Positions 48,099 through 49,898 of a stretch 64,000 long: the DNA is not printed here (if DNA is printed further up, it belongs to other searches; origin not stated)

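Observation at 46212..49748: Uncharacterised two-gene cassette: ATP-grasp ligase translationally coupled to a B12-like radical SAM enzyme with a CCAEP tail, divergent from an NfuA-type Fe-S carrier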

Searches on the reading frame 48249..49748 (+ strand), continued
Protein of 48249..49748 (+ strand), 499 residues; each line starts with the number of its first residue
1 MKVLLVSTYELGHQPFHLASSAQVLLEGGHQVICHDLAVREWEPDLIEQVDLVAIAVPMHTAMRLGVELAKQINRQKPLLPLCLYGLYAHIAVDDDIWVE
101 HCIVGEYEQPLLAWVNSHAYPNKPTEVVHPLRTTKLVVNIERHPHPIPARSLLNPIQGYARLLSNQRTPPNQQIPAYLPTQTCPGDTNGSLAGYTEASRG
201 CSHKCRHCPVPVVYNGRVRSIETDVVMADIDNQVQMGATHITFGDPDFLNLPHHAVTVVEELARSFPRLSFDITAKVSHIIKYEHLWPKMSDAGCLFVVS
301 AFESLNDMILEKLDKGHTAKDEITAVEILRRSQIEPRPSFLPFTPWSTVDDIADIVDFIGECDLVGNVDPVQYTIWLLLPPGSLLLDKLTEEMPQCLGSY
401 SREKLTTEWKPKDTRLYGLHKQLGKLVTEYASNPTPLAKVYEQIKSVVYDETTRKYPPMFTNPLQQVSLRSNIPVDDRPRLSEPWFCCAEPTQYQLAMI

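Call 59: search_dna_similar(query=window:48249-49745:+, collection=plasmids, mode=protein, max_evalue=1e-10, max_rows=25)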
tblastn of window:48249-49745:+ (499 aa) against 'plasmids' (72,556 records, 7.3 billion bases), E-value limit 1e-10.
Records with a match: 37; places in all: 37; records where one place covers at least 80% of the query: 1.
Best place of each record, by identity: <60% 37.
By first word of the organism name: Bacillus 20; Priestia 7; Pantoea 6; Thermomicrobium 1; Alicyclobacillus 1; Klebsiella 1; Pseudomonas 1.
By predicted mobility (MOB-suite, as given by PLSDB): non-mobilizable 34; mobilizable 2; conjugative 1.
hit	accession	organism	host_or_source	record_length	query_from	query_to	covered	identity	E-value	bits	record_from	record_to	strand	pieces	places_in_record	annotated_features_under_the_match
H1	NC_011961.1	Thermomicrobium roseum DSM 5159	-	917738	3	493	98%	36.9%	2e-84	292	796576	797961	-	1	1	CUAEP/CCAEP-tail radical SAM protein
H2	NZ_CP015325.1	Priestia filamentosa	plant,Cell culture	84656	1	373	75%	32.3%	2e-55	207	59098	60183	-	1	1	RCCLKC-tail radical SAM protein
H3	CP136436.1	Priestia filamentosa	Leaves of Cigar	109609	1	373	75%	32.3%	2e-55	207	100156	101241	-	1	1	RCCLKC-tail radical SAM protein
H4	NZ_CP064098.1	Priestia aryabhattai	cell culture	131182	1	373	75%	32.0%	7e-53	200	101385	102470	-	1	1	RCCLKC-tail radical SAM protein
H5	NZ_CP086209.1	Priestia sp. J2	single cell,Peanut field soil,Peanut ...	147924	1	373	75%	31.5%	7e-52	197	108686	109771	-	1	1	RCCLKC-tail radical SAM protein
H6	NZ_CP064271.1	Priestia megaterium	cell culture,Zoo anteater area soil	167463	1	373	75%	31.2%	1e-51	196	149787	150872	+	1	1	RCCLKC-tail radical SAM protein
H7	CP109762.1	Priestia megaterium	potato,mixed culture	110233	1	373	75%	31.2%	2e-51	196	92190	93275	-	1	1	RCCLKC-tail radical SAM protein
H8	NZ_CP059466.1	Priestia megaterium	Prokaryotes,soil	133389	1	373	75%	30.7%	4e-50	192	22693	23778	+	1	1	RCCLKC-tail radical SAM protein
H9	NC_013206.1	Alicyclobacillus acidocaldarius subsp. acidocaldarius DSM ...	-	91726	1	373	75%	30.4%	4e-51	195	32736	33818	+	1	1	RCCLKC-tail radical SAM protein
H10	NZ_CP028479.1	Klebsiella pneumoniae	cell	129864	1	373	75%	29.8%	1e-48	187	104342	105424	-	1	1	RCCLKC-tail radical SAM protein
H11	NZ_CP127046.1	Pseudomonas amygdali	Cucumis sativus,Culture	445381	1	373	75%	29.7%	4e-49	189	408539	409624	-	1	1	arsL: arsinothricin biosynthesis radical SAM protein ArsL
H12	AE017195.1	Bacillus cereus ATCC 10987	-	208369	1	373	75%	29.7%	7e-50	191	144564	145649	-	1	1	radical SAM domain protein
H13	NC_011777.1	Bacillus cereus AH820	-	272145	1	373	75%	29.7%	7e-50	191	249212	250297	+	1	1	RCCLKC-tail radical SAM protein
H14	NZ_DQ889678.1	Bacillus cereus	-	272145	1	373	75%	29.7%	7e-50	191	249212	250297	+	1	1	RCCLKC-tail radical SAM protein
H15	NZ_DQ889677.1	Bacillus cereus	-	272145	1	373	75%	29.7%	7e-50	191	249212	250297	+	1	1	RCCLKC-tail radical SAM protein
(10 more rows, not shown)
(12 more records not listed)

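Call 60: get_annotated_region(hit=H1, flank=8000)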
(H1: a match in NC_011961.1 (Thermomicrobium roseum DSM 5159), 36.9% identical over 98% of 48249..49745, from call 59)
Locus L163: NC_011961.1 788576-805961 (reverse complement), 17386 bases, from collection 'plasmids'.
description: Thermomicrobium roseum DSM 5159 plasmid unnamed, complete sequence
organism: Thermomicrobium roseum DSM 5159 (NCBI taxid 309801)
taxonomy: Bacteria; Thermomicrobiota; Thermomicrobia; Thermomicrobiales; Thermomicrobiaceae; Thermomicrobium; Thermomicrobium roseum; Thermomicrobium roseum DSM 5159
host: -; source: -; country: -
typing (MOB-suite, as given by PLSDB): non-mobilizable
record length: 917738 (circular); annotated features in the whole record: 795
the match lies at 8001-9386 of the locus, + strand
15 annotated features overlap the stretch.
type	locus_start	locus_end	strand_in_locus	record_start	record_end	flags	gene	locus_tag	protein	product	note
CDS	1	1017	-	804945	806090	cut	-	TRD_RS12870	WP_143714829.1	glycosyltransferase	-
CDS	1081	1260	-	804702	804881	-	-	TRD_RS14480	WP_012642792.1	hypothetical protein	-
CDS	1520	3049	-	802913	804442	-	-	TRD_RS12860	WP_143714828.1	undecaprenyl-phosphate glucose phosphotransferase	-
CDS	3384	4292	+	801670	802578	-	-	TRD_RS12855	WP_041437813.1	NUDIX domain-containing protein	-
CDS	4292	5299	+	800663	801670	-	-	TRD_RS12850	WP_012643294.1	GDSL-type esterase/lipase family protein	-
CDS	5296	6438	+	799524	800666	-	-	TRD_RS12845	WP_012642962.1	DUF4388 domain-containing protein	-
CDS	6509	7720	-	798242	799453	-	-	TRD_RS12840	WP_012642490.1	pyridoxal phosphate-dependent aminotransferase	-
CDS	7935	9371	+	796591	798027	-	-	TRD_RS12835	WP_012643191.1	CUAEP/CCAEP-tail radical SAM protein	-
CDS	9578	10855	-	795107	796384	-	-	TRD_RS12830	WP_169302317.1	MFS transporter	GO:0055085 - transmembrane transport [Evidence IEA]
CDS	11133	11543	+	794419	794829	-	-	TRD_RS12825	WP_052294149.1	ASCH domain-containing protein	-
CDS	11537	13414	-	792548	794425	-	-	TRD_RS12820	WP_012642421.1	GNAT family N-acetyltransferase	-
CDS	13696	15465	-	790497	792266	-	-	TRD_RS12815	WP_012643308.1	thiamine pyrophosphate-requiring protein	-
CDS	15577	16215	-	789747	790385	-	-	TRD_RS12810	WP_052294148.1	thermonuclease family protein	-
CDS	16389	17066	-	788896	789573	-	-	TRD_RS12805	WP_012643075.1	nitroreductase family protein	-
CDS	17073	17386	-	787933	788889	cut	-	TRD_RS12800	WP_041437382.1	DMT family transporter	-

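Call 61: get_annotated_region(hit=H11, flank=5000)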
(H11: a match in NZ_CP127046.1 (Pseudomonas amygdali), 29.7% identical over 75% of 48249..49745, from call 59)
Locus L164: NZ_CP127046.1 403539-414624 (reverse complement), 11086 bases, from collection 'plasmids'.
description: Pseudomonas amygdali pv. lachrymans strain YM7902 plasmid pPlaYM7902A, complete sequence
organism: Pseudomonas amygdali (NCBI taxid 53707)
taxonomy: Bacteria; Pseudomonadota; Gammaproteobacteria; Pseudomonadales; Pseudomonadaceae; Pseudomonas; Pseudomonas amygdali
host: -; source: Cucumis sativus,Culture; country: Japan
typing (MOB-suite, as given by PLSDB): non-mobilizable; replicon rep_cluster_1081; mating-pair formation MPF_I
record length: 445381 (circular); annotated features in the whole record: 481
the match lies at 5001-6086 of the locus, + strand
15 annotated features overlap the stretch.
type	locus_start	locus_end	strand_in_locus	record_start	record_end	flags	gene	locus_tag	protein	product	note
CDS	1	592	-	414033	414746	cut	arsH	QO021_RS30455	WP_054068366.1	arsenical resistance protein ArsH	GO:0046685 - response to arsenic-containing substance [Evidence IEA]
CDS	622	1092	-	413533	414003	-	-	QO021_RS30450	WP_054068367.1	arsenate reductase ArsC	-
CDS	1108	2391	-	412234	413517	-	-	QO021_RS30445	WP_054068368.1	arsenic transporter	GO:0046685 - response to arsenic-containing substance [Evidence IEA]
CDS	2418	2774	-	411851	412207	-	-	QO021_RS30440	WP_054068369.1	metalloregulator ArsR/SmtB family transcription factor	GO:0006355 - regulation of DNA-templated transcription [Evidence IEA]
CDS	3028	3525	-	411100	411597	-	-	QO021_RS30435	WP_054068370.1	MarR family transcriptional regulator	GO:0006355 - regulation of DNA-templated transcription [Evidence IEA]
CDS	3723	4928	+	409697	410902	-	arsQ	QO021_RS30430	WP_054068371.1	arsinothricin export permease ArsQ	-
CDS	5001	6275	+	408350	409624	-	arsL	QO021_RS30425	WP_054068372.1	arsinothricin biosynthesis radical SAM protein ArsL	-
CDS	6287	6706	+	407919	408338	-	-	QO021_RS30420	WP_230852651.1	hypothetical protein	-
CDS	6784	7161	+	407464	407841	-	-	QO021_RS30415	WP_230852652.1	hypothetical protein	-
CDS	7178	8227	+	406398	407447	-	arsM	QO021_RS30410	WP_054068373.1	arsinothricin biosynthesis methyltransferase ArsM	-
CDS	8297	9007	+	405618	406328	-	-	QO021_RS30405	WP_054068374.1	aquaporin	GO:0055085 - transmembrane transport [Evidence IEA]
CDS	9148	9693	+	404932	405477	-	-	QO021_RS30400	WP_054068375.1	arsinothricin resistance N-acetyltransferase ArsN1 family B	-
CDS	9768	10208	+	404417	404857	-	-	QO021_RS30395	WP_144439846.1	hypothetical protein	-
CDS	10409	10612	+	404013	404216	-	-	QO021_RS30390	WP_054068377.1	hypothetical protein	-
CDS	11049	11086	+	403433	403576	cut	-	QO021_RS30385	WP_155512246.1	hypothetical protein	-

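Call 62: get_annotated_region(hit=H2, flank=4000)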
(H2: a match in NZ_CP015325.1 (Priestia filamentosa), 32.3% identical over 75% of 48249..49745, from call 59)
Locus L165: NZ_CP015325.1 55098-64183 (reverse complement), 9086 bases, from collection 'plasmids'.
description: Priestia filamentosa strain Hbe603 plasmid pBEH3, complete sequence
organism: Priestia filamentosa (NCBI taxid 1402861)
taxonomy: Bacteria; Bacillota; Bacilli; Bacillales; Bacillaceae; Priestia; Priestia filamentosa
host: -; source: plant,Cell culture; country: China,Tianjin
typing (MOB-suite, as given by PLSDB): non-mobilizable
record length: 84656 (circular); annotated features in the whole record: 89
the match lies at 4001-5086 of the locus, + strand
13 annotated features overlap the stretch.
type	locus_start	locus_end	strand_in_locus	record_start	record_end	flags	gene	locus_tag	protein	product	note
CDS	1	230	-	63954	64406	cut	-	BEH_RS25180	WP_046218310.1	MarR family winged helix-turn-helix transcriptional regulator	GO:0006355 - regulation of DNA-templated transcription [Evidence IEA]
CDS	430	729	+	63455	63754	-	-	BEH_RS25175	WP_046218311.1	carboxymuconolactone decarboxylase family protein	-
CDS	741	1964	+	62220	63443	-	-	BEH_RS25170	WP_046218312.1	ATP-grasp domain-containing protein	-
CDS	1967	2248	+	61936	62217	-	-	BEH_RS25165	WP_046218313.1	metalloregulator ArsR/SmtB family transcription factor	GO:0006355 - regulation of DNA-templated transcription [Evidence IEA]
CDS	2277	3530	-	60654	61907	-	-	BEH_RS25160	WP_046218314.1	tetratricopeptide repeat protein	-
CDS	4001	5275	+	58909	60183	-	-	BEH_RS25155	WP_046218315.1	RCCLKC-tail radical SAM protein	-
CDS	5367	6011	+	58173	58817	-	-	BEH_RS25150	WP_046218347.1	MIP family channel protein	GO:0055085 - transmembrane transport [Evidence IEA]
CDS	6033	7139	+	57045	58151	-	-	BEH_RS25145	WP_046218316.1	GTP-binding protein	-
CDS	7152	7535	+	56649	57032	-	-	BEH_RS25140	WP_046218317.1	hypothetical protein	-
CDS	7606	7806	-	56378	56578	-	-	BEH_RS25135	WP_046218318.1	hypothetical protein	-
CDS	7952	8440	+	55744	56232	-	-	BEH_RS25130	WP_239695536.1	arsinothricin resistance N-acetyltransferase ArsN1 family A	-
CDS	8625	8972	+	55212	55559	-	-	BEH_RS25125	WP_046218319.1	metalloregulator ArsR/SmtB family transcription factor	GO:0006355 - regulation of DNA-templated transcription [Evidence IEA]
CDS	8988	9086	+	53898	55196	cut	-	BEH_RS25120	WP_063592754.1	arsenic transporter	GO:0046685 - response to arsenic-containing substance [Evidence IEA]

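Call 63: get_annotated_region(hit=H9, flank=4000)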
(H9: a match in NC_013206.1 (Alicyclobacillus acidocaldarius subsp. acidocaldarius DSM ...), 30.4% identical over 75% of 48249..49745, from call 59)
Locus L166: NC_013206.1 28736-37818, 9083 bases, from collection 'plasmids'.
description: Alicyclobacillus acidocaldarius subsp. acidocaldarius DSM 446 plasmid pAACI01, complete sequence
organism: Alicyclobacillus acidocaldarius subsp. acidocaldarius DSM 446 (NCBI taxid 521098)
taxonomy: Bacteria; Bacillota; Bacilli; Bacillales; Alicyclobacillaceae; Alicyclobacillus; Alicyclobacillus acidocaldarius; Alicyclobacillus acidocaldarius subsp. acidocaldarius DSM 446
host: -; source: -; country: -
typing (MOB-suite, as given by PLSDB): non-mobilizable; replicon rep_cluster_1654; mating-pair formation MPF_T
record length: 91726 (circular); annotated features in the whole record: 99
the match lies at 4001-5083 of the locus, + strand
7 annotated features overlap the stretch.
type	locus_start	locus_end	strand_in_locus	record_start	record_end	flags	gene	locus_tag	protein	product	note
CDS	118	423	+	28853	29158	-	-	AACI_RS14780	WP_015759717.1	carboxymuconolactone decarboxylase family protein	-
CDS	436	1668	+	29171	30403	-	-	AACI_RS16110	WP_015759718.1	ATP-grasp domain-containing protein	-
CDS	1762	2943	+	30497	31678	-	-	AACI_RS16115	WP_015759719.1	MFS transporter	GO:0055085 - transmembrane transport [Evidence IEA]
CDS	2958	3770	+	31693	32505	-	arsM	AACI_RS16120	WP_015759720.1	putative arsinothricin biosynthesis methyltransferase ArsM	-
CDS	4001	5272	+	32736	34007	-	-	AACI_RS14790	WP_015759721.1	RCCLKC-tail radical SAM protein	-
CDS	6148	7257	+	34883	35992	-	-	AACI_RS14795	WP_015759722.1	GTP-binding protein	-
CDS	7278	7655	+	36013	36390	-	-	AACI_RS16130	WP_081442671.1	hypothetical protein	-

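Call 64: predict_structure(alignment_id=A1)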
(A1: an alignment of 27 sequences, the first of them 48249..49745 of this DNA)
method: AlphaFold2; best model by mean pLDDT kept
length: 499 residues; sequences in the alignment: 27
mean_pLDDT: 86.7   pTM: 0.88
mean pLDDT of the five models: 86.7, 86.1, 86.0, 85.4, 83.3
residues with pLDDT >= 90: 317; 70-90: 122; 50-70: 32; < 50: 28
segments of 3 or more residues with pLDDT < 50: 126-129, 167-186
pLDDT, mean of each block of 10 residues (from residue 1): 92 86 97 92 93 94 90 92 91 71 90 92 50 65 87 92 66 33 51 93 88 85 97 96 93 97 97 97 98 97 96 95 97 95 95 96 93 90 87 92 90 94 90 87 96 79 67 90 76 69
secondary structure, 60 per line:
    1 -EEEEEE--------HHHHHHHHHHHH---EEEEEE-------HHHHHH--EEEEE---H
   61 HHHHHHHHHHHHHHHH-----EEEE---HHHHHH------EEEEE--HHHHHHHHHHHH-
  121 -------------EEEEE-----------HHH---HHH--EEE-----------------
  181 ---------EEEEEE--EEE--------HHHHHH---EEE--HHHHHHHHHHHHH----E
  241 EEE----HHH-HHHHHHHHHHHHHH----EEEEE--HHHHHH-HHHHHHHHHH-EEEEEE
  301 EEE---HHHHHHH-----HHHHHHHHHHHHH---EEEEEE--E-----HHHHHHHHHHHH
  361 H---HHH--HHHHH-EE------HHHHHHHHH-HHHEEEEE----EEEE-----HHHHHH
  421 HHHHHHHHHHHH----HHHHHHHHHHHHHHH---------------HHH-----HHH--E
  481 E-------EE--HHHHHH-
elements in order: E2-7 H16-27 E31-36 H44-49 E52-56 H60-76 E82-85 H89-94 E101-105 H108-119 E134-138 E161-163 E190-195 E198-200 H209-214 E218-220 H223-235 E240-243 H252-265 E270-274 H277-282 H284-293 E295-303 H307-313 H319-331 E335-340 H349-361 H370-374 H384-392 E397-401 E406-409 H415-432 H437-451 H493-498

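Call 68: get_annotated_region(hit=H13, flank=6000)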
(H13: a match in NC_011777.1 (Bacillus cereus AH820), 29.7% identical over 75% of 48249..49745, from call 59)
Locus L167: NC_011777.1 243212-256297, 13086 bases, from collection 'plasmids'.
description: Bacillus cereus AH820 plasmid pAH820_272, complete sequence
organism: Bacillus cereus AH820 (NCBI taxid 405535)
taxonomy: Bacteria; Bacillota; Bacilli; Bacillales; Bacillaceae; Bacillus; Bacillus cereus; Bacillus cereus AH820
host: -; source: -; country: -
typing (MOB-suite, as given by PLSDB): non-mobilizable; replicon rep_cluster_125; mating-pair formation MPF_T
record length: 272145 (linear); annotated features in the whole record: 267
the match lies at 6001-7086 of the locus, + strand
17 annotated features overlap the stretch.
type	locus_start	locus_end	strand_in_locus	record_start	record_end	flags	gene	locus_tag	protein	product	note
CDS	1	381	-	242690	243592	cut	-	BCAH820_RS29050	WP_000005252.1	permease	-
CDS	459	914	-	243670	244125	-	-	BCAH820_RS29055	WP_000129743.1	MarR family winged helix-turn-helix transcriptional regulator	GO:0006355 - regulation of DNA-templated transcription [Evidence IEA]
CDS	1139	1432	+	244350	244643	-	-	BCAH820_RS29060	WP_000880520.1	carboxymuconolactone decarboxylase family protein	-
CDS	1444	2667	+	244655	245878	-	-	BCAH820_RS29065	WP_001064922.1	ATP-grasp domain-containing protein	-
CDS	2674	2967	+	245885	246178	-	-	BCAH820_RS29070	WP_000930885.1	metalloregulator ArsR/SmtB family transcription factor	GO:0006355 - regulation of DNA-templated transcription [Evidence IEA]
CDS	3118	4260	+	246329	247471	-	-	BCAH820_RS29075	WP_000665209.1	inorganic phosphate transporter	GO:0006817 - phosphate ion transport [Evidence IEA]; GO:0055085 - transmembrane transport [Evidence IEA]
CDS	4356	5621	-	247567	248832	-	-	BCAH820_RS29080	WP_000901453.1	tetratricopeptide repeat protein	-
CDS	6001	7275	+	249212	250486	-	-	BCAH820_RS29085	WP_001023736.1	RCCLKC-tail radical SAM protein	-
CDS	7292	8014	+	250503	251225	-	-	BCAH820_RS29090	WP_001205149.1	MIP family channel protein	GO:0055085 - transmembrane transport [Evidence IEA]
CDS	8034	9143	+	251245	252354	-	-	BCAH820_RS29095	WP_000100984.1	GTP-binding protein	-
CDS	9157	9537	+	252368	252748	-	-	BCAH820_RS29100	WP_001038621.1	hypothetical protein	-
CDS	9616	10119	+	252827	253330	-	-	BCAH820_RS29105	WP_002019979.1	GNAT family N-acetyltransferase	-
CDS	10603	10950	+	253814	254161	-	-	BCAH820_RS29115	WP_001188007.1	metalloregulator ArsR/SmtB family transcription factor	GO:0006355 - regulation of DNA-templated transcription [Evidence IEA]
CDS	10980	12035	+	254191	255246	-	arsB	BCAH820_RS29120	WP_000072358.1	ACR3 family arsenite efflux transporter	-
CDS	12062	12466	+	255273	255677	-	arsC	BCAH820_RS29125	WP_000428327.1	arsenate reductase (thioredoxin)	-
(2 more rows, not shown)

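Call 69: get_annotated_region(hit=H10, flank=6000)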
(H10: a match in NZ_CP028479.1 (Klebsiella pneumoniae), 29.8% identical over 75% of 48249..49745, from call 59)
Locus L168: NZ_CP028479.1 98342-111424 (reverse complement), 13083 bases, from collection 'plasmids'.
description: Klebsiella pneumoniae strain 2e plasmid unnamed1, complete sequence
organism: Klebsiella pneumoniae (NCBI taxid 573)
taxonomy: Bacteria; Pseudomonadota; Gammaproteobacteria; Enterobacterales; Enterobacteriaceae; Klebsiella; Klebsiella pneumoniae
host: -; source: cell; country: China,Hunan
typing (MOB-suite, as given by PLSDB): conjugative; replicon IncFIA,IncFII; relaxase MOBF,MOBF; mating-pair formation MPF_F
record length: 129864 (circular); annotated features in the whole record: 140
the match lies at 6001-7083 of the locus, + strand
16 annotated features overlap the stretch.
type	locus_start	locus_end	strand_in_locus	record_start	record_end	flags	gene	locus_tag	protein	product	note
CDS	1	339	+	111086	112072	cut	-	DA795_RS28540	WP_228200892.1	hypothetical protein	-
CDS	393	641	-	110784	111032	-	-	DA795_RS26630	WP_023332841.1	hypothetical protein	-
CDS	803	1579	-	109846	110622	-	-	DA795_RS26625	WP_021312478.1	hypothetical protein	-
CDS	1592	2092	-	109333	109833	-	-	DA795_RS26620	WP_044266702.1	HEPN family nuclease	-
CDS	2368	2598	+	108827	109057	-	vapB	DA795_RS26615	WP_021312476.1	type II toxin-antitoxin system VapB family antitoxin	-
CDS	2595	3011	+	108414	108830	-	-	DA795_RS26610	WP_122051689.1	type II toxin-antitoxin system VapC family toxin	-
CDS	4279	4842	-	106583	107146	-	-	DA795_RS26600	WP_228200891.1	AAA family ATPase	GO:0006302 - double-strand break repair [Evidence IEA]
CDS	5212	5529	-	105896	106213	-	-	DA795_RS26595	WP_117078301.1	metalloregulator ArsR/SmtB family transcription factor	GO:0006355 - regulation of DNA-templated transcription [Evidence IEA]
CDS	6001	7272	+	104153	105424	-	-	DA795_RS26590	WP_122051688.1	RCCLKC-tail radical SAM protein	-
CDS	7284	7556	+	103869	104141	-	-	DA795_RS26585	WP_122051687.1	hypothetical protein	-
CDS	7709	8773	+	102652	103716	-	-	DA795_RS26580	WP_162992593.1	ATP-grasp domain-containing protein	-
CDS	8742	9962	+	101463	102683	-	-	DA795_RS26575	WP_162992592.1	MFS transporter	GO:0055085 - transmembrane transport [Evidence IEA]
CDS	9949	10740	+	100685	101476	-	arsM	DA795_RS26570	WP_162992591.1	putative arsinothricin biosynthesis methyltransferase ArsM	-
CDS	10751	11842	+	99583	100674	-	-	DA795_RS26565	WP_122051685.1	GTP-binding protein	-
CDS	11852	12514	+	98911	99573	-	-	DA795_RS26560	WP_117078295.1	aquaporin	GO:0055085 - transmembrane transport [Evidence IEA]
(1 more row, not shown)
